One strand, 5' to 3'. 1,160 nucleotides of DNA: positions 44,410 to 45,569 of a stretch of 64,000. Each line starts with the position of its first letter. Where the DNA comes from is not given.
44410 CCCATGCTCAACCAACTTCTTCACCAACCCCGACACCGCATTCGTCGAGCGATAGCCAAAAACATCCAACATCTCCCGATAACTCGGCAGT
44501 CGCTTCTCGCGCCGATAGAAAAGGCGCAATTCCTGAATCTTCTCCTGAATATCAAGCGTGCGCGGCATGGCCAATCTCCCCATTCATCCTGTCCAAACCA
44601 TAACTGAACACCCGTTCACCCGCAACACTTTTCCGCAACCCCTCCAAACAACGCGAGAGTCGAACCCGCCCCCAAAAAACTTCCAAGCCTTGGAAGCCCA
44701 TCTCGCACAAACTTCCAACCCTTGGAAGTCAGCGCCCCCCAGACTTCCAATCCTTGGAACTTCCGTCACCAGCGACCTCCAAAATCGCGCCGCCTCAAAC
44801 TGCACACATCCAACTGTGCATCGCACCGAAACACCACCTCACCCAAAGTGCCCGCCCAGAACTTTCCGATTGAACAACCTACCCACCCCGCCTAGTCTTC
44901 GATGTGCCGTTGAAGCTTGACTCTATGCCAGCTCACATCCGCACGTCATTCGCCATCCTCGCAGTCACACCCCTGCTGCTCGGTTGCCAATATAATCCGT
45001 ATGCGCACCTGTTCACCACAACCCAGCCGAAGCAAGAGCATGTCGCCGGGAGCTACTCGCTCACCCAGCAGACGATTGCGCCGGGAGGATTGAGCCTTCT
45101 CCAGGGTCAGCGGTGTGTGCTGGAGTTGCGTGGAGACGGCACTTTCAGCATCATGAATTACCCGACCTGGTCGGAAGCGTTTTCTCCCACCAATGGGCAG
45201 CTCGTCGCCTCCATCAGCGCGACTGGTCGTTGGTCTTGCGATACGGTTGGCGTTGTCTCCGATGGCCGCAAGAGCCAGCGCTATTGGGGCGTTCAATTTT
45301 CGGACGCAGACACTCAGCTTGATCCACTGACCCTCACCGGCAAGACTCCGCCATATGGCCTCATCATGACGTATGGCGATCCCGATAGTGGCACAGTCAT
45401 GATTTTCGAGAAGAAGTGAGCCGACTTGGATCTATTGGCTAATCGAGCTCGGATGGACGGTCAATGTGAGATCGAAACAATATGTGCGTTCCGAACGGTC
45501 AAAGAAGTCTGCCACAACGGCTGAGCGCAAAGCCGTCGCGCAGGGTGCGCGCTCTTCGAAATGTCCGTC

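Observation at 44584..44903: The same palindrome array (3 copies, exact 32-bp phasing) sits in the divergent lexA / lipoprotein promoter region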

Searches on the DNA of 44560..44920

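Call 33: search_rna_families(source=window, start=44560, end=44920, threshold=evalue, max_evalue=10)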
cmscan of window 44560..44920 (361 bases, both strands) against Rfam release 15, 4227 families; matches with E-value up to 10: 5.
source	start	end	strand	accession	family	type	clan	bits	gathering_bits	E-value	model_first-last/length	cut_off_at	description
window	44744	44762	+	RF01354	CRISPR-DR45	Gene; CRISPR;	-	15.3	37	8.6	1-24/24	no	CRISPR RNA direct repeat element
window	44645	44738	-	RF01852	tRNA-Sec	Gene; tRNA;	CL00001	14.4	47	4.2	1-91/91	no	Selenocysteine transfer RNA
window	44685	44749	+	RF02202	UCA1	Gene; lncRNA;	-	13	80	0.92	1-75/75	no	Urothelial cancer associated 1 conserved region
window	44569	44613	-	RF03057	nhaA-I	Cis-reg; riboswitch;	-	12.2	37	5.4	1-55/55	no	nhaA-I RNA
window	44670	44698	+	RF01985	ZEB2_AS1_2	Gene; lncRNA;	-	9.8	70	9.9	1-61/61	no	ZEB2 antisense RNA 1 conserved region 2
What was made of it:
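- On CRISPR array: Rfam CRISPR-DR45 scores only 15 bits against a threshold of 37 (call 33).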

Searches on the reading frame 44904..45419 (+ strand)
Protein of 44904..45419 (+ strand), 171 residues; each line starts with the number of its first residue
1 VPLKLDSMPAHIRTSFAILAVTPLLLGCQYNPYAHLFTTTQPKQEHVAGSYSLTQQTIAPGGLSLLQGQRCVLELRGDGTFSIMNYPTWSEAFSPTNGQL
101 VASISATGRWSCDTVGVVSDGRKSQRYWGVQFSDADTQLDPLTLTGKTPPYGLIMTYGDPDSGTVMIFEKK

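Call 20: search_protein_families(library=pfam, proteins=[window:44904-45419:+], max_evalue=0.01)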
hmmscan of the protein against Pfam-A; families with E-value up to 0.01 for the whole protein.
window:44904-45419:+ (171 aa): 0 families
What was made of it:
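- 44904..45419 (+): Small lipoprotein ORF on the far side of array A. The start is uncertain (an ATG lies at 44925). No Pfam family matches (call 20).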
